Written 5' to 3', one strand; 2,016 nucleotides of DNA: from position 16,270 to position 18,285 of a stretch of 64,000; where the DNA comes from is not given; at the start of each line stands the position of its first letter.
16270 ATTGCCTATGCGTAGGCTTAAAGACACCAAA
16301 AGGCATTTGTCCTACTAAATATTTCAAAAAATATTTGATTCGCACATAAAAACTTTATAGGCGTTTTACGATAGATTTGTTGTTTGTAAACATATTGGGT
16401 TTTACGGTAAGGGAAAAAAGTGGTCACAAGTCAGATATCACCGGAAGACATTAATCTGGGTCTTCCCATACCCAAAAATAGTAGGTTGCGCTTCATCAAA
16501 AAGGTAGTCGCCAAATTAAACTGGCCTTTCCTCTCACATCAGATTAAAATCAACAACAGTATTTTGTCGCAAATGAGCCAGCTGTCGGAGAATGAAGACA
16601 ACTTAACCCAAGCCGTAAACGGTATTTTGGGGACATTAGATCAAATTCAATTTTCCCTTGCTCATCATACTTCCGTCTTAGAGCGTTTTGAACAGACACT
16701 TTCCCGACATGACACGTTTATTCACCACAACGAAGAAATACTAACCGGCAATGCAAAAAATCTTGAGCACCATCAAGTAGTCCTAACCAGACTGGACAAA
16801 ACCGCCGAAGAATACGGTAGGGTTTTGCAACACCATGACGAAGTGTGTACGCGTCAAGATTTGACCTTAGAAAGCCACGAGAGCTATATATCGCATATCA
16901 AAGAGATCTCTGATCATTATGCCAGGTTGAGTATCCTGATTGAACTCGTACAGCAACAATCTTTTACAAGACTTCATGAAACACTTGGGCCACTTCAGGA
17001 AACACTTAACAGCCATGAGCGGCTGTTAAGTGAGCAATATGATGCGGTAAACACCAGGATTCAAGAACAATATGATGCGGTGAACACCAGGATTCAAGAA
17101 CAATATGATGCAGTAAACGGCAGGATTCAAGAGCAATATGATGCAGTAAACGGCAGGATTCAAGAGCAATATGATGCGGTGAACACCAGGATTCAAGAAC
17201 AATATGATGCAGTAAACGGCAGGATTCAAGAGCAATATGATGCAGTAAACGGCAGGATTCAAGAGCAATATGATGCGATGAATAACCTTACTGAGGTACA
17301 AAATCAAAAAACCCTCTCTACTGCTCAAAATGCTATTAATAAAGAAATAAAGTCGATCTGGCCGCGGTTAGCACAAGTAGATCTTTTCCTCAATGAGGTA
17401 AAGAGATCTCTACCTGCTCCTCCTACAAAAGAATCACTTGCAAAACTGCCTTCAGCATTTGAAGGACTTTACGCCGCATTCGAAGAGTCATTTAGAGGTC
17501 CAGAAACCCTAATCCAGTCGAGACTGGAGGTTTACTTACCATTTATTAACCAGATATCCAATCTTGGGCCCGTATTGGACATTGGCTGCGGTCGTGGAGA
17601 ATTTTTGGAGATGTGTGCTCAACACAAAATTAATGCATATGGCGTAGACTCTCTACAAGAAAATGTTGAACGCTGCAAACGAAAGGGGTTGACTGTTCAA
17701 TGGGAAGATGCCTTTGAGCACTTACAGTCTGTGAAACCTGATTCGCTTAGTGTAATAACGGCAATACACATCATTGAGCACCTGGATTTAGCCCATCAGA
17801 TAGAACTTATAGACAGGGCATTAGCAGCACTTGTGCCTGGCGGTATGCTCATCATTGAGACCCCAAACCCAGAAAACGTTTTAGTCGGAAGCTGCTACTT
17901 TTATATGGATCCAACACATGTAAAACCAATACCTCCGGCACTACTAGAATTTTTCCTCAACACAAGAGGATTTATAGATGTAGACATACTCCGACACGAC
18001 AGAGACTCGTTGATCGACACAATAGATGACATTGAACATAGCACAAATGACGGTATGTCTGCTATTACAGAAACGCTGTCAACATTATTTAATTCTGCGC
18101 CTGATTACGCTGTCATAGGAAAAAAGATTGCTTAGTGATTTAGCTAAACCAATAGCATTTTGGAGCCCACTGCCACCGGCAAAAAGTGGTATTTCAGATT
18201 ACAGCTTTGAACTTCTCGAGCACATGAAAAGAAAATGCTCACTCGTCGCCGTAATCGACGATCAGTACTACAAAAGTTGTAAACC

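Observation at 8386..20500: Glycan-assembly island with polymerase-like GT modules fused or coupled to coiled-coil 'rulers' and capping-type methyltransferases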

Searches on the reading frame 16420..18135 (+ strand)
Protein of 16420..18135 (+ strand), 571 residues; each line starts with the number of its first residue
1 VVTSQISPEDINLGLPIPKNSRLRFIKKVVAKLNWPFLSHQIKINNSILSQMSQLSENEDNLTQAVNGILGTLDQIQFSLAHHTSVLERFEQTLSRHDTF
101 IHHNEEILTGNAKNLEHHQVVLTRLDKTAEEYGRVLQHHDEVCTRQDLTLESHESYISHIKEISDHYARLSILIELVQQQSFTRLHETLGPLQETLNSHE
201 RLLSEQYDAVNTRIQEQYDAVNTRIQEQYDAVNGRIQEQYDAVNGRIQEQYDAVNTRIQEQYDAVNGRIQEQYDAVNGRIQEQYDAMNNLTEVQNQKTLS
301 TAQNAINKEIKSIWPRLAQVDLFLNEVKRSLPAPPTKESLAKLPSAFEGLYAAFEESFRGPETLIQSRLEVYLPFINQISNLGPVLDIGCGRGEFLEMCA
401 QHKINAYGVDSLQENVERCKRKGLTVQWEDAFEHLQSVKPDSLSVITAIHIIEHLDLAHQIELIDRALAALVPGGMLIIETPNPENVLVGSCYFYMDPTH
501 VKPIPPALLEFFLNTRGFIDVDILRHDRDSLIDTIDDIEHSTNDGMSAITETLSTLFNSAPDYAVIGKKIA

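Call 4: search_protein_families(library=pfam, proteins=[window:16420-18135:+], max_evalue=0.01)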
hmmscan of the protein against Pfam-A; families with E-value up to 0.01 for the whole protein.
window:16420-18135:+ (571 aa): 13 families
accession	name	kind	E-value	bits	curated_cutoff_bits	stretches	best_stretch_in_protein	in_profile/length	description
PF13489.12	Methyltransf_23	-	8.1e-16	58.6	27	1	381-485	22-125/164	Methyltransferase domain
PF13649.12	Methyltransf_25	-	4.8e-10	40.4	27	1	385-475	1-97/97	Methyltransferase domain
PF07021.18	MetW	-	2.6e-09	37.4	21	1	380-446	12-79/193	Methionine biosynthesis protein MetW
PF08242.18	Methyltransf_12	-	3.8e-09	37.6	30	1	386-477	1-98/98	Methyltransferase domain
PF08241.18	Methyltransf_11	-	4.4e-09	37.3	21.2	1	386-479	1-95/95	Methyltransferase domain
PF13847.12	Methyltransf_31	-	1.2e-06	28.7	27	1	384-483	6-113/145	Methyltransferase domain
PF05597.16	Phasin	-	0.0001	22.8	28.8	0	254-320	51-117/126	Poly(hydroxyalcanoate) granule associated protein (phasin)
PF05593.20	RHS_repeat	-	0.00024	21.8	22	0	262-294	1-32/38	RHS Repeat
PF05175.20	MTS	-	0.0005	20.2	23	1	381-479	31-138/170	Methyltransferase small domain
PF01442.23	Apolipoprotein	-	0.003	17.7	90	1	195-282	12-110/190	Apolipoprotein A1/A4/E domain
PF03036.21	Perilipin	-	0.004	16.7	33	0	185-244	86-142/403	Perilipin family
PF02353.26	CMAS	-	0.0052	16.6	27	0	385-481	66-166/273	Mycolic acid cyclopropane synthetase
PF01728.25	FtsJ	-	0.0068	16.8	24.1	0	383-425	23-68/181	FtsJ-like methyltransferase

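Call 5: search_protein_families(library=ncbifam, proteins=[window:16420-18135:+], max_evalue=0.01)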
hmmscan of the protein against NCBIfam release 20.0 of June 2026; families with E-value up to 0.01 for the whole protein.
window:16420-18135:+ (571 aa): 7 families
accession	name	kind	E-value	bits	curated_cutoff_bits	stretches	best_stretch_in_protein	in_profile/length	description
TIGR01983.1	UbiG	equivalog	2.2e-09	36.9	102.95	1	384-484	52-156/228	bifunctional 2-polyprenyl-6-hydroxyphenol methylase/3-demethylubiquinol 3-O-methyltransferase UbiG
TIGR02081.1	metW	equivalog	7.4e-09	35.4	189.5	1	377-446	9-79/194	methionine biosynthesis protein MetW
NF043040.1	corrin_prot_MT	hypoth_equivalog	9.5e-08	31.7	180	1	383-480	43-148/216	corrinoid protein-associated methyltransferase CpaM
NF045667.1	MTase_DVU1556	equivalog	1.1e-05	25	155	1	384-427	25-72/213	DVU_1556 family methyltransferase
NF033914.0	antiphage_ZorA_1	subfamily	0.0006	18.2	190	0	214-331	360-477/619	anti-phage ZorAB system protein ZorA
TIGR02072.1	BioC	equivalog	0.00061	19.7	184.95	1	384-486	37-139/244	malonyl-ACP O-methyltransferase BioC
NF007543.0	PRK10158.1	equivalog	0.0054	16.4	286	0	242-264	34-56/219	bifunctional tRNA pseudouridine(32) synthase/23S rRNA pseudouridine(746) synthase RluA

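Call 8: search_solved_structures(query=window:16420-18135:+, max_evalue=0.01)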
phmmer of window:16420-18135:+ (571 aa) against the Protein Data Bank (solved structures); distinct sequences matched with E-value up to 0.01: 5.
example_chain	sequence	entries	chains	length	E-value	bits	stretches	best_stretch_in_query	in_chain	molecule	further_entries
3dli_A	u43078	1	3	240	3.3e-35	125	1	350-569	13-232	methyltransferase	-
3e8s_A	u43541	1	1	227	7.1e-06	28.2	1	384-490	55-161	Putative SAM Dependent Methyltransferase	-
3jwh_A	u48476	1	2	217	0.00027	22.9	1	358-485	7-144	Hen1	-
3jwj_A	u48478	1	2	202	0.0012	20.8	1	368-485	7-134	Hen1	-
4qnu_A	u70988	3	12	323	0.0027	19.7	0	373-523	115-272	tRNA (mo5U34)-methyltransferase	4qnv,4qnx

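Call 16: find_homologous_proteins(query=window:16420-18135:+, max_evalue=0.00001)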
Query window:16420-18135:+ (571 aa): 1226 proteins with E <= 0.00001 among 8000 candidates; the best 120 are listed.
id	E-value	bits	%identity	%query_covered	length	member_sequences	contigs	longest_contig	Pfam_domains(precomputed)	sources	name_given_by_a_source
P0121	0.0e+0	1254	94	100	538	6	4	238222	PF07021.19,PF13847.13,PF13489.13,PF13649.13,PF08241.19,PF08242.19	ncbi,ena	-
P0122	8.7e-225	766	61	100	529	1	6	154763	PF07021.19,PF13847.13,PF13489.13,PF13649.13,PF08241.19,PF08242.19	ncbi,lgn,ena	-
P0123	1.6e-185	636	53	100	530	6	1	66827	PF07021.19,PF13489.13,PF13649.13,PF08241.19,PF08242.19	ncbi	-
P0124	1.3e-182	626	53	100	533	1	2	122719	PF07021.19,PF13847.13,PF13489.13,PF13649.13,PF08241.19,PF08242.19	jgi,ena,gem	-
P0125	4.4e-93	331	42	60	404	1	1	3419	PF07021.19,PF13847.13,PF13489.13,PF13649.13,PF08241.19,PF08242.19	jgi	jgi:2-polyprenyl-3-methyl-5-hydroxy-6-metoxy-1,4-benzoquinol methylase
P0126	7.0e-91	324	46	57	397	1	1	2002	PF07021.19,PF13489.13,PF13649.13,PF08241.19,PF08242.19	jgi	jgi:2-polyprenyl-3-methyl-5-hydroxy-6-metoxy-1,4-benzoquinol methylase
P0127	6.9e-86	307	40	73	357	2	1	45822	PF07021.19,PF13489.13,PF13649.13,PF08241.19,PF08242.19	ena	-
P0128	4.8e-85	304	38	72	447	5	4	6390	PF07021.19,PF13847.13,PF13489.13,PF13649.13,PF01442.24,PF08241.19,PF08242.19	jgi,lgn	jgi:2-polyprenyl-3-methyl-5-hydroxy-6-metoxy-1,4-benzoquinol methylase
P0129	1.7e-75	273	31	98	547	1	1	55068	PF07021.19,PF13489.13,PF13649.13,PF08241.19,PF08242.19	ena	-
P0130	2.2e-75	272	38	64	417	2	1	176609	PF07021.19,PF13847.13,PF13489.13,PF13649.13,PF08241.19,PF08242.19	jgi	jgi:O-antigen chain-terminating methyltransferase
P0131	2.7e-74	269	32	98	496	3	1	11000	PF07021.19,PF13489.13,PF13649.13,PF08241.19,PF08242.19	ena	-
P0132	1.5e-73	266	34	71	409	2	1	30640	PF07021.19,PF13489.13,PF13649.13,PF08241.19,PF08242.19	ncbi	-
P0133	1.7e-73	266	31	98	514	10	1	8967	PF07021.19,PF13489.13,PF13649.13,PF08241.19,PF08242.19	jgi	-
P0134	3.7e-73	265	31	99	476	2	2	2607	PF07021.19,PF13489.13,PF13649.13,PF08241.19,PF08242.19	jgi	-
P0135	2.9e-72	262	42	50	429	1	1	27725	PF07021.19,PF13489.13,PF13649.13,PF08241.19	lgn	-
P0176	1.1e-51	194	33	74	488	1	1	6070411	PF07021.19,PF13847.13,PF13489.13,PF13649.13,PF08241.19,PF08242.19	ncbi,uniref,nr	ncbi:methyltransferase domain-containing protein [Mastigocladopsis repens]|uniref:methyltransferase 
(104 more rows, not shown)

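Call 54: predict_structure(alignment_id=A4)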
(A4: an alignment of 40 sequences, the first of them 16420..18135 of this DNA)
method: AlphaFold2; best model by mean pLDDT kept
length: 571 residues; sequences in the alignment: 40
mean_pLDDT: 75.8   pTM: 0.43
mean pLDDT of the five models: 75.8, 71.6, 71.6, 71.2, 69.1
residues with pLDDT >= 90: 126; 70-90: 247; 50-70: 159; < 50: 39
segments of 3 or more residues with pLDDT < 50: 1-7, 9-12, 14-16, 169-171, 175-178, 180-182, 492-496
pLDDT, mean of each block of 10 residues (from residue 1): 41 50 66 70 72 78 80 74 68 71 78 76 76 70 58 53 51 49 50 64 80 85 86 85 85 87 85 84 86 81 74 66 63 63 60 68 87 92 94 94 96 92 96 96 96 91 97 96 73 51 85 95 77 57 67 67 90 77
secondary structure, 60 per line:
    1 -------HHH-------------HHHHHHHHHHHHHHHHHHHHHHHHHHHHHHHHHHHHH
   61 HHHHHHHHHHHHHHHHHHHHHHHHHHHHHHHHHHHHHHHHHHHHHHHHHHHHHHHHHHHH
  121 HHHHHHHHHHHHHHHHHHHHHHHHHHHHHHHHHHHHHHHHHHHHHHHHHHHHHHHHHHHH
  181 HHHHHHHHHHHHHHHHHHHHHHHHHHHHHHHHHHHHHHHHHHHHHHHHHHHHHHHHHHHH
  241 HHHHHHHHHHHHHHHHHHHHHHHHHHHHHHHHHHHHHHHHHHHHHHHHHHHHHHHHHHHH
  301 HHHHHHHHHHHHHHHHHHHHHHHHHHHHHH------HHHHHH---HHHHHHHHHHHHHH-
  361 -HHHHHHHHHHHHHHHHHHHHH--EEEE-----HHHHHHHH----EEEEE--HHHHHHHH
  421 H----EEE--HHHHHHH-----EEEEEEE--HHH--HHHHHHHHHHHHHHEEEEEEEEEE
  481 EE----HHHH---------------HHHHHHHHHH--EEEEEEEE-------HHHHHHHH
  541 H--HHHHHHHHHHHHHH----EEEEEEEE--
elements in order: H24-330 H337-342 H346-359 H362-382 E385-388 H394-401 E406-410 H413-421 E426-428 H431-437 E443-449 H457-470 E471-482 H487-490 H506-515 E518-525 H533-541 H544-557 E562-569

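Call 58: fold_search(model_id=the predicted structure, library=pdb)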
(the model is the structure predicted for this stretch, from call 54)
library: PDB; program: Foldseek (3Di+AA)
matches with E <= 10: 1809; with E <= 0.001: 1236
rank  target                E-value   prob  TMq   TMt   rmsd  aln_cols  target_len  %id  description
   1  3dli_A                1.2e-21  1.00  0.34  0.84   3.0       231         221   35  Crystal structure of a SAM dependent methyltransferase from Archaeoglobus fulgidus (released 2008-07-15)
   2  4kri_A                1.8e-11  1.00  0.25  0.33   9.8       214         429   18  Haemonchus contortus Phospholethanolamine N-methyltransferase 2 in complex with phosphomonomethylethanolamine and S-ad (released 2013-09-25)
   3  5gm1_C                2.9e-11  1.00  0.25  0.47  18.4       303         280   18  Crystal structure of methyltransferase TleD complexed with SAH (released 2016-09-28)
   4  4mwz_B                3.5e-11  1.00  0.30  0.60  10.8       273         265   15  Crystal structure of N-methyl transferase from Plasmodium vivax complexed with S-adenosyl methionine, phosphate and am (released 2014-10-01)
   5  4kri_B                4.2e-11  1.00  0.30  0.39  10.3       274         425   19  Haemonchus contortus Phospholethanolamine N-methyltransferase 2 in complex with phosphomonomethylethanolamine and S-ad (released 2013-09-25)
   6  4iv0_A                4.5e-11  1.00  0.30  0.60   9.8       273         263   17  Crystal structure of N-methyl transferase from Plasmodium vivax complexed with S-adenosyl methionine and phosphate (released 2014-02-19)
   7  4ine_B                4.5e-11  1.00  0.25  0.32   9.8       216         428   18  Crystal structure of N-methyl transferase (PMT-2) from Caenorhabditis elegant complexed with S-adenosyl homocysteine a (released 2014-01-15)
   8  4iv0_B                5.0e-11  1.00  0.25  0.52   9.5       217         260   16  Crystal structure of N-methyl transferase from Plasmodium vivax complexed with S-adenosyl methionine and phosphate (released 2014-02-19)
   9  4ine_A                5.0e-11  1.00  0.25  0.32   9.8       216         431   18  Crystal structure of N-methyl transferase (PMT-2) from Caenorhabditis elegant complexed with S-adenosyl homocysteine a (released 2014-01-15)
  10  6uak                  5.7e-11  1.00  0.25  0.45  12.3       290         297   16  LahSb - C-terminal methyltransferase involved in RiPP biosynthesis (released 2019-12-04)
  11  5gm1_B                5.7e-11  1.00  0.25  0.47  18.1       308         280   18  Crystal structure of methyltransferase TleD complexed with SAH (released 2016-09-28)
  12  3l8d                  6.1e-11  1.00  0.27  0.69   5.4       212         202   18  Crystal structure of methyltransferase from Bacillus Thuringiensis (released 2010-01-12)
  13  4mwz_A                6.9e-11  1.00  0.27  0.57   9.3       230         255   17  Crystal structure of N-methyl transferase from Plasmodium vivax complexed with S-adenosyl methionine, phosphate and am (released 2014-10-01)
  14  5wp5_B                6.9e-11  1.00  0.25  0.30  10.2       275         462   16  Arabidopsis thaliana phosphoethanolamine N-methyltransferase 2 (AtPMT2) in complex with SAH (released 2017-11-15)
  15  5gm1_A                6.9e-11  1.00  0.25  0.47  18.1       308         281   18  Crystal structure of methyltransferase TleD complexed with SAH (released 2016-09-28)
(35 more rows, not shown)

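Call 59: search_solved_structures(query=A4, max_evalue=1)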
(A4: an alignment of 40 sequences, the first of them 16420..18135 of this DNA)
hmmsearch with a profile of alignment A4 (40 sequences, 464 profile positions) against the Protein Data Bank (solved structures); distinct sequences matched with E-value up to 1: 236 (the best 60 are shown).
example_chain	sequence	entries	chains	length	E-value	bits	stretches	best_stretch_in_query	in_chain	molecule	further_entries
3dli_A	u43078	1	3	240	1.6e-65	225.2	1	240-463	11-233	methyltransferase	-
3e8s_A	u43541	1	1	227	1.9e-07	33.8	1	272-373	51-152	Putative SAM Dependent Methyltransferase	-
3l8d_A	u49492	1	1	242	1.1e-06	31.3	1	271-369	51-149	Methyltransferase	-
2p8j_A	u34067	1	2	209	1.2e-06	31.1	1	260-371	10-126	S-adenosylmethionine-dependent methyltransferase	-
7pd7_A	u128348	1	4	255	2.3e-06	30.2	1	276-314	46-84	Methyltransferase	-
9khp_A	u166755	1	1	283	2.7e-06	30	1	272-328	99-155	Class I SAM-dependent methyltransferase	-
9klx_A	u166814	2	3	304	3e-06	29.9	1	272-328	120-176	Class I SAM-dependent methyltransferase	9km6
5zz8_t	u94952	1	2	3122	4.3e-06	29.3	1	64-266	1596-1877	UL36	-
1ve3_A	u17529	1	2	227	5.6e-06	29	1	261-370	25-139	hypothetical protein PH0226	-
6m6h_P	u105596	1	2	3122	5.7e-06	28.9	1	64-266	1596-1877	Large tegument protein deneddylase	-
6m6g_n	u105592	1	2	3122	6e-06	28.8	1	64-266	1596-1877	Large tegument protein deneddylase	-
8gdu_A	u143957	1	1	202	2.3e-05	26.9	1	277-316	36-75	Methyltransferase domain-containing protein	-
6mro_A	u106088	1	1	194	4.4e-05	26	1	277-316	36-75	methyl transferase from Methanosarcina acetivorans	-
3jwi_A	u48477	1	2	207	4.8e-05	25.9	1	261-354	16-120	Methyltransferase type 12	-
3jwg_A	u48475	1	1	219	5.7e-05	25.6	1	261-354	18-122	Methyltransferase type 12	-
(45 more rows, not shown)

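Call 79: find_encoding_contigs(protein=P0121, flank=3000, max_places=4)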
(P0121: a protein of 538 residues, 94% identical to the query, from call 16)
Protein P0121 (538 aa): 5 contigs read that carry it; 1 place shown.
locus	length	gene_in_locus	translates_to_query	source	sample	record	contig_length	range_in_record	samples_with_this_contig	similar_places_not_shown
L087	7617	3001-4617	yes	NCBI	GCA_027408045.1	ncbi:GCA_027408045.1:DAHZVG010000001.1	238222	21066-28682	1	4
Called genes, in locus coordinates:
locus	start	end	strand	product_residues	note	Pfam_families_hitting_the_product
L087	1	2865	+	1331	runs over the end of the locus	PF00534:Glycos_transf_1, PF13692:Glyco_trans_1_4, PF07021:MetW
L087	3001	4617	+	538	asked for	PF13489:Methyltransf_23, PF07021:MetW, PF08241:Methyltransf_11, PF08242:Methyltransf_12, PF13649:Methyltransf_25, PF13847:Methyltransf_31 (weak)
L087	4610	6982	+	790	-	PF00534:Glycos_transf_1 (weak), PF13692:Glyco_trans_1_4 (weak), PF00534:Glycos_transf_1, PF13692:Glyco_trans_1_4 (weak)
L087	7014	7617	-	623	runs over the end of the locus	-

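Call 91: find_encoding_contigs(protein=P0176, flank=8000, max_places=1)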
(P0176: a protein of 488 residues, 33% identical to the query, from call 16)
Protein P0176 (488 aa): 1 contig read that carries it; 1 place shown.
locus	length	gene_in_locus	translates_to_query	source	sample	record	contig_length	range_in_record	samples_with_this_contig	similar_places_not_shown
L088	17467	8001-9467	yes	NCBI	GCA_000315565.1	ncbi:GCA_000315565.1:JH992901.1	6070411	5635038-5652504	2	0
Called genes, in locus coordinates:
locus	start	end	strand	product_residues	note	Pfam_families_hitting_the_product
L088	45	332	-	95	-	-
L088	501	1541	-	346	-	PF01040:UbiA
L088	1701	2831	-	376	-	PF02374:ArsA_ATPase, PF17886:ArsA_HSP20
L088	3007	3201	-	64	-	PF11061:Tsr0524-like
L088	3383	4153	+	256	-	PF05685:Uma2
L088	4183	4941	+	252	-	PF05685:Uma2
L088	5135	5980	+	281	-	PF01061:ABC2_membrane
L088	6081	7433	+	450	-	PF00005:ABC_tran, PF14524:Wzt_C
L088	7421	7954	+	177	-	PF00132:Hexapep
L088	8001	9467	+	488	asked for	PF13489:Methyltransf_23, PF07021:MetW, PF08241:Methyltransf_11, PF08242:Methyltransf_12 (faint), PF13649:Methyltransf_25, PF13847:Methyltransf_31 (weak)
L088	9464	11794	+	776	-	PF20706:GT4-conflict (faint), PF00534:Glycos_transf_1, PF13692:Glyco_trans_1_4, PF00534:Glycos_transf_1, PF13692:Glyco_trans_1_4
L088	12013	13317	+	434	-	PF00534:Glycos_transf_1, PF13692:Glyco_trans_1_4, PF20706:GT4-conflict (weak)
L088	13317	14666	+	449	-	PF13692:Glyco_trans_1_4 (weak)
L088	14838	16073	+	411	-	PF13439:Glyco_transf_4, PF13579:Glyco_trans_4_4, PF20706:GT4-conflict, PF00534:Glycos_transf_1, PF13692:Glyco_trans_1_4, PF13524:Glyco_trans_1_2 (weak)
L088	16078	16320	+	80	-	PF04255:DUF433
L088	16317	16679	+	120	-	PF01927:Mut7-C (weak), PF18480:DUF5615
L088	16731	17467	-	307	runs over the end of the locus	PF02361:CbiQ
